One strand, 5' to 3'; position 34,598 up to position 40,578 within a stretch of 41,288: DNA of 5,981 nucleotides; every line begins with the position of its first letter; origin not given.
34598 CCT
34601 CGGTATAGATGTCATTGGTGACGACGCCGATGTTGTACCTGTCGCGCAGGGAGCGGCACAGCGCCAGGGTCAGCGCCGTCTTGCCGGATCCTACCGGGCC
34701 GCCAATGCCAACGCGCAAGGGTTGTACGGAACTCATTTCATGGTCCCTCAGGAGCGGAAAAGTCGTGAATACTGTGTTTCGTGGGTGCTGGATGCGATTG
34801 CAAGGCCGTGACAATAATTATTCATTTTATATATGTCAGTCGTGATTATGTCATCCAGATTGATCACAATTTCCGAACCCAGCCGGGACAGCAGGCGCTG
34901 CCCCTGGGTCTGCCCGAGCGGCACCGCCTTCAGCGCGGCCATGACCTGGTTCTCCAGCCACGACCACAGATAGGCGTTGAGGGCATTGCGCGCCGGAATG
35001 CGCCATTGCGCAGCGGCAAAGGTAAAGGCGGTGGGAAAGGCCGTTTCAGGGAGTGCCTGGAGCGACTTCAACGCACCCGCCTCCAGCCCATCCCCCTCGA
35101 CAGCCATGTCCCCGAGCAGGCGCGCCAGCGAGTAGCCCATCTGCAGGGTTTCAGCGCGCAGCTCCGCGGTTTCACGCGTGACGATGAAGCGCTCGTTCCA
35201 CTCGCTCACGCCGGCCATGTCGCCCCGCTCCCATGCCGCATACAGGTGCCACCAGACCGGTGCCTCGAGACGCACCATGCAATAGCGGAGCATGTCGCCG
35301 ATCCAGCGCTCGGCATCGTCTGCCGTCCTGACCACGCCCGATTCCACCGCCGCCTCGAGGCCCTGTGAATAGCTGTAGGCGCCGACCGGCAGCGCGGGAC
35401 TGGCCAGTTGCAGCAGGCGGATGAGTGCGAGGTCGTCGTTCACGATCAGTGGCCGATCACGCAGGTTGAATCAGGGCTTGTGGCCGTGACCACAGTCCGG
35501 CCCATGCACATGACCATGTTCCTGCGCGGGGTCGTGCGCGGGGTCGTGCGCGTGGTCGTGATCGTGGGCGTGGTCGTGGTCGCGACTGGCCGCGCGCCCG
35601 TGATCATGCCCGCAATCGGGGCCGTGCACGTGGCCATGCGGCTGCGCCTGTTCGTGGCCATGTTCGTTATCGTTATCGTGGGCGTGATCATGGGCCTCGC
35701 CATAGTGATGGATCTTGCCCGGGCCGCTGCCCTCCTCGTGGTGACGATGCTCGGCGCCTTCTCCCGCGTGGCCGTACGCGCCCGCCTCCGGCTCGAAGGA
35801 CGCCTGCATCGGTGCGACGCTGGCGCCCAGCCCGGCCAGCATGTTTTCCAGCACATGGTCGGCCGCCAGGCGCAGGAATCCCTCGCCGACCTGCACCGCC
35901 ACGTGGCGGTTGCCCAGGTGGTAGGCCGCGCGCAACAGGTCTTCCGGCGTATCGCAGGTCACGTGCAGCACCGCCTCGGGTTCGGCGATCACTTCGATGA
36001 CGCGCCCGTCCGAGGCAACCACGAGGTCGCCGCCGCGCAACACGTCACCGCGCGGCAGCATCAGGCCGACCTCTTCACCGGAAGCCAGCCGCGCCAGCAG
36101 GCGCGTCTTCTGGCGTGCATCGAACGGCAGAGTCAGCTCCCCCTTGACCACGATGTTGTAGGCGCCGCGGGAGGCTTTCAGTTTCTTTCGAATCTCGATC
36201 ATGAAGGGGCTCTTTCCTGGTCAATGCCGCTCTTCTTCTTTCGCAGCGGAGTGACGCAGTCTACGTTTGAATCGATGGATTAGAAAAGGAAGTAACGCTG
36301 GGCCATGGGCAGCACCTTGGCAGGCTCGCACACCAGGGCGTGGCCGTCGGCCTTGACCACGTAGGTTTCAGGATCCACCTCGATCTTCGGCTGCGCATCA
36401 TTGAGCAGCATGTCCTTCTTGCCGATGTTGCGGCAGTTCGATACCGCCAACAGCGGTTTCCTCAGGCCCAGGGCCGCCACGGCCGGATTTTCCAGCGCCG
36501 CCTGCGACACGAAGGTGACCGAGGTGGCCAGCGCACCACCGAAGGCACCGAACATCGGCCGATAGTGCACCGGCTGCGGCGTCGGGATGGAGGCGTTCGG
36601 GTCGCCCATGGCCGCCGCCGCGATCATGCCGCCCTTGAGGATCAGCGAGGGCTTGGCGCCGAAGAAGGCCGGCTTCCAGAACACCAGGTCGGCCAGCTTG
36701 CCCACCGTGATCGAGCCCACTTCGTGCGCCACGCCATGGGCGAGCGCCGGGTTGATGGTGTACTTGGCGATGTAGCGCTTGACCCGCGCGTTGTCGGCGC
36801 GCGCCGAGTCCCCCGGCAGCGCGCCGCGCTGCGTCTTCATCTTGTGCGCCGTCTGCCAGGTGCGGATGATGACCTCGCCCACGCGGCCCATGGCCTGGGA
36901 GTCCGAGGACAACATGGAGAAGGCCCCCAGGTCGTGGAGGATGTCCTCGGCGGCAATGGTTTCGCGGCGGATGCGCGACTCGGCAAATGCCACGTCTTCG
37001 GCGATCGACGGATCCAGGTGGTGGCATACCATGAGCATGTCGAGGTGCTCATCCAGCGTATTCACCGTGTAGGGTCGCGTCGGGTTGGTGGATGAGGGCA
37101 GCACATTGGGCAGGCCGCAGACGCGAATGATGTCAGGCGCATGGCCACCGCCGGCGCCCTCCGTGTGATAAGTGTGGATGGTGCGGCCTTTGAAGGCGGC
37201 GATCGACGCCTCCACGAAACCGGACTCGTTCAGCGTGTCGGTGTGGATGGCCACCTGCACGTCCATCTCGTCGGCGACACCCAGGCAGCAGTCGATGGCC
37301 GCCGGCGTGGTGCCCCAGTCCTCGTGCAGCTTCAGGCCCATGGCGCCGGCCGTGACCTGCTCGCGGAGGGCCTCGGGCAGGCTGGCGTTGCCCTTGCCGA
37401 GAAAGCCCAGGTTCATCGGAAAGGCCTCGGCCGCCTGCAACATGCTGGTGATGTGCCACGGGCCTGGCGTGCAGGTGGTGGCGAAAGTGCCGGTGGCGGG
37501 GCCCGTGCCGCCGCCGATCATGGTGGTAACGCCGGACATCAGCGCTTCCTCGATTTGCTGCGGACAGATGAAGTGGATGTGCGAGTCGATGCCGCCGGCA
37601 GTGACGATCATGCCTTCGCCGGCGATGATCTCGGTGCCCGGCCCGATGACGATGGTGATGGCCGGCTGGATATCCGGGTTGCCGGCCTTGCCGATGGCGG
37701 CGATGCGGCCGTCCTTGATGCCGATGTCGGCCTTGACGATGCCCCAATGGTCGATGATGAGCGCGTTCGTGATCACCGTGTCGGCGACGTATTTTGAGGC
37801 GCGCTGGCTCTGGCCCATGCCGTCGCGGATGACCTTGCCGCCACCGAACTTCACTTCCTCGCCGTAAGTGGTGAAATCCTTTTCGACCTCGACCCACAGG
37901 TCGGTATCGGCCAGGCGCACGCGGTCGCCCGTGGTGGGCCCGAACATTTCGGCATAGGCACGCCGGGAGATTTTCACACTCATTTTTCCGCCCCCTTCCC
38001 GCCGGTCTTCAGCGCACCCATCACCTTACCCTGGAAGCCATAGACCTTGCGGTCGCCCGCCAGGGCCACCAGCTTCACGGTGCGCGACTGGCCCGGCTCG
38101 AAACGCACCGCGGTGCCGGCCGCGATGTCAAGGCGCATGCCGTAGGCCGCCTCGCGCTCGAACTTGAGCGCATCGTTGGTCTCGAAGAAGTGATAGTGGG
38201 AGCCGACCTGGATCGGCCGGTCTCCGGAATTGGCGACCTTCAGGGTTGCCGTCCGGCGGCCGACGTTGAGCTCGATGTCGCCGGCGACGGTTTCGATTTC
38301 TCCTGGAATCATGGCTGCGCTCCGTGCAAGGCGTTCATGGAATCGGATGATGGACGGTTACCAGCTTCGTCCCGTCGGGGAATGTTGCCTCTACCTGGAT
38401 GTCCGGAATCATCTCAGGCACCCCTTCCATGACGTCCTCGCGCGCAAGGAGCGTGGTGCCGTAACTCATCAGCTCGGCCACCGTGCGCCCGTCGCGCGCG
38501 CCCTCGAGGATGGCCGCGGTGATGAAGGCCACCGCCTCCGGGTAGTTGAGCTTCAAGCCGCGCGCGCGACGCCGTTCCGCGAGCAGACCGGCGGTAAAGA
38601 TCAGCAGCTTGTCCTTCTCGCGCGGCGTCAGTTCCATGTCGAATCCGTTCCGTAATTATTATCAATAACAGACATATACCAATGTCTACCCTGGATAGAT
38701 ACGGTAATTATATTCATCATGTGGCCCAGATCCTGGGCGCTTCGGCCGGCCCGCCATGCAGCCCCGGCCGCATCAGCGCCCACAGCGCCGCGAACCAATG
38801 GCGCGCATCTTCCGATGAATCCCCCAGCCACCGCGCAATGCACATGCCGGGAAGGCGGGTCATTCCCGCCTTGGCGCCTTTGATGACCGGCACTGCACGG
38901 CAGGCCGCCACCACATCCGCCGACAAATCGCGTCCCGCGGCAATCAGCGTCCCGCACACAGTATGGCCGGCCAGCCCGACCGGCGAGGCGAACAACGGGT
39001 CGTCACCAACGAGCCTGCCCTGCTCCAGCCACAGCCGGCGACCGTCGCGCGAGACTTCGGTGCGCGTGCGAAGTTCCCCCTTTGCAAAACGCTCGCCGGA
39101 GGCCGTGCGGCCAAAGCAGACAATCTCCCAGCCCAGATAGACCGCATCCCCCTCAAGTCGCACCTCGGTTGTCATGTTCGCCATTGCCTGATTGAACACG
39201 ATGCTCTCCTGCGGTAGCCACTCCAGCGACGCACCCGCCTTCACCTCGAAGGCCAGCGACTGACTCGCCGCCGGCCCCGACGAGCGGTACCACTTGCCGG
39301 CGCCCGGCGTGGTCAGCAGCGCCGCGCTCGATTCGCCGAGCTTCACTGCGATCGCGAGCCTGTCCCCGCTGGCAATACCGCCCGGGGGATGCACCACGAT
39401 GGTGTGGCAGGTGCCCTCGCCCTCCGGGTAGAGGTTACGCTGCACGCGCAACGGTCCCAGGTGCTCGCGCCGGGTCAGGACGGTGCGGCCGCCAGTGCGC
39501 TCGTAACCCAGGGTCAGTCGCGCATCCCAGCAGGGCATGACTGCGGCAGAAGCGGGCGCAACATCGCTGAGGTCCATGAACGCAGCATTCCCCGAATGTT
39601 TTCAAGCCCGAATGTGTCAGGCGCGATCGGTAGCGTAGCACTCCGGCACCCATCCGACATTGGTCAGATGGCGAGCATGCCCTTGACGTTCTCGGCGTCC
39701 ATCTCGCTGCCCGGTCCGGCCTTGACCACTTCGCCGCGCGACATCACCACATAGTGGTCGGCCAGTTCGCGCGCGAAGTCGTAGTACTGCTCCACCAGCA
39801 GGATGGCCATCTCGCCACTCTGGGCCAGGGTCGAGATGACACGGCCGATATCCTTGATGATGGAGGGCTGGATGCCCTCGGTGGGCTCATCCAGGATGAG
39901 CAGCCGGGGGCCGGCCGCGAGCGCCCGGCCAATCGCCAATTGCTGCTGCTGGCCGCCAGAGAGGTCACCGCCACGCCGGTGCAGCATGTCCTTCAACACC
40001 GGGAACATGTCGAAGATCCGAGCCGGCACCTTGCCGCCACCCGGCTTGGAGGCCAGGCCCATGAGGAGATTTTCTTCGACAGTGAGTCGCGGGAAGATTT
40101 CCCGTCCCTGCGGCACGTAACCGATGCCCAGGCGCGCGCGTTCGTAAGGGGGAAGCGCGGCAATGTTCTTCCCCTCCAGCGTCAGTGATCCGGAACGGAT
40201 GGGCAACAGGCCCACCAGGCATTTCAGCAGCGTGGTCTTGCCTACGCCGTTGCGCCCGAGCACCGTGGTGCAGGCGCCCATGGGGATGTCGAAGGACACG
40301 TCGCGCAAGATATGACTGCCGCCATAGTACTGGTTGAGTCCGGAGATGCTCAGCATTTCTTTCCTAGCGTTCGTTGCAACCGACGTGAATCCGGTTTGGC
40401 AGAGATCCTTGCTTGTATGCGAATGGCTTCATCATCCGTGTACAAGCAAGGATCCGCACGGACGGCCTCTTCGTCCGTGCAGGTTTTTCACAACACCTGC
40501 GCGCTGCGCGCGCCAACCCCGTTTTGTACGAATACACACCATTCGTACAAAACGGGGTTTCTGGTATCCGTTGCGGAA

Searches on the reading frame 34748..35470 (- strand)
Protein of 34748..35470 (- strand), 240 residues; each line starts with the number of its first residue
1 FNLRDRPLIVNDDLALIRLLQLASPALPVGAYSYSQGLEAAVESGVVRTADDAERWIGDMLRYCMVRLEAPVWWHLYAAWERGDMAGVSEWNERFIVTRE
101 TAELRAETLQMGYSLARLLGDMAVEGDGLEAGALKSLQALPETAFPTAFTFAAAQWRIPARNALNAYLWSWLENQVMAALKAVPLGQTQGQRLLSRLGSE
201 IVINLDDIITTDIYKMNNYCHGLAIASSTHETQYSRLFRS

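Call 109: search_protein_families(library=pfam, proteins=[window:34748-35470:-], max_evalue=0.001)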
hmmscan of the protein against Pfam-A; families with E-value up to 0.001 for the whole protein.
window:34748-35470:- (240 aa): 1 family
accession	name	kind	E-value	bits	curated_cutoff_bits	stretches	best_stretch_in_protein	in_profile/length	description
PF01730.21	UreF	-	1.6e-42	145.8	23.3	1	47-197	1-150/151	UreF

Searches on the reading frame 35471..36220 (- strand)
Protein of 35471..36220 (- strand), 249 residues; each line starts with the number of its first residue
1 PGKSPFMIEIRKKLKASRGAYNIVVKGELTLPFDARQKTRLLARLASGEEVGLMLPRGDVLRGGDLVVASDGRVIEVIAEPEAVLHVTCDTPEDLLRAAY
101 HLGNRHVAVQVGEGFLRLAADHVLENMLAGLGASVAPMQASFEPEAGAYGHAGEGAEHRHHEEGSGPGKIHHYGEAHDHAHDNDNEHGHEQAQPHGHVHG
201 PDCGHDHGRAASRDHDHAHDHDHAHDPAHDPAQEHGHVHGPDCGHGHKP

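Call 109: search_protein_families(library=pfam, proteins=[window:35471-36220:-], max_evalue=0.001)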
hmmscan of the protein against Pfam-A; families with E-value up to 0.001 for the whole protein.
window:35471-36220:- (249 aa): 2 families
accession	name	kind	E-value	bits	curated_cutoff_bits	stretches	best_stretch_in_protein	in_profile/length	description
PF05194.17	UreE_C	-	1.8e-17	63.8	23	1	82-181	1-87/87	UreE urease accessory protein, C-terminal domain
PF02814.20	UreE_N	-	5.1e-16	58.4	26.9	1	28-75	15-62/62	UreE urease accessory protein, N-terminal domain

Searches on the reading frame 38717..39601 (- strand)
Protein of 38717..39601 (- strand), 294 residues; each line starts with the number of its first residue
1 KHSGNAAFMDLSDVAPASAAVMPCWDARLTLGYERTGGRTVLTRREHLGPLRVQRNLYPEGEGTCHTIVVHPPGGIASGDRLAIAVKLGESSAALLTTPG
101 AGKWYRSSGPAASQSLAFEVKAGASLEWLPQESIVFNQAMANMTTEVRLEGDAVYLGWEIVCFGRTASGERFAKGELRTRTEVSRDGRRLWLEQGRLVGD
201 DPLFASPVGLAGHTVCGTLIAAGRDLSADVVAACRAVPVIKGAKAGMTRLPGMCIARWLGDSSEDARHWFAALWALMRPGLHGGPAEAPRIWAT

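Call 73: search_protein_families(library=pfam, proteins=[window:38717-39601:-], max_evalue=0.00001)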
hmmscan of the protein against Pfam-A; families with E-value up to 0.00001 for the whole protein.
window:38717-39601:- (294 aa): 1 family
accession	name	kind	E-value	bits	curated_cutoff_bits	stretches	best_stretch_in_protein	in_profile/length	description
PF01774.22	UreD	-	8.6e-59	199.5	27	1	69-264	2-200/201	UreD urease accessory protein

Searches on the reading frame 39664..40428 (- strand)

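Call 73: search_protein_families(library=pfam, proteins=[window:39664-40428:-], max_evalue=0.00001)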
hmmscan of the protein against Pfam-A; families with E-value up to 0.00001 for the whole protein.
window:39664-40428:- (254 aa): 2 families
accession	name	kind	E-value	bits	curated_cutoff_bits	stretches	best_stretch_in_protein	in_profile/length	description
PF00005.33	ABC_tran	-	3.7e-31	109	25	1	41-183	1-136/137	ABC transporter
PF13304.12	AAA_21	-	8.4e-10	39.6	27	0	54-122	2-83/304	AAA domain, putative AbiEii toxin, Type IV TA system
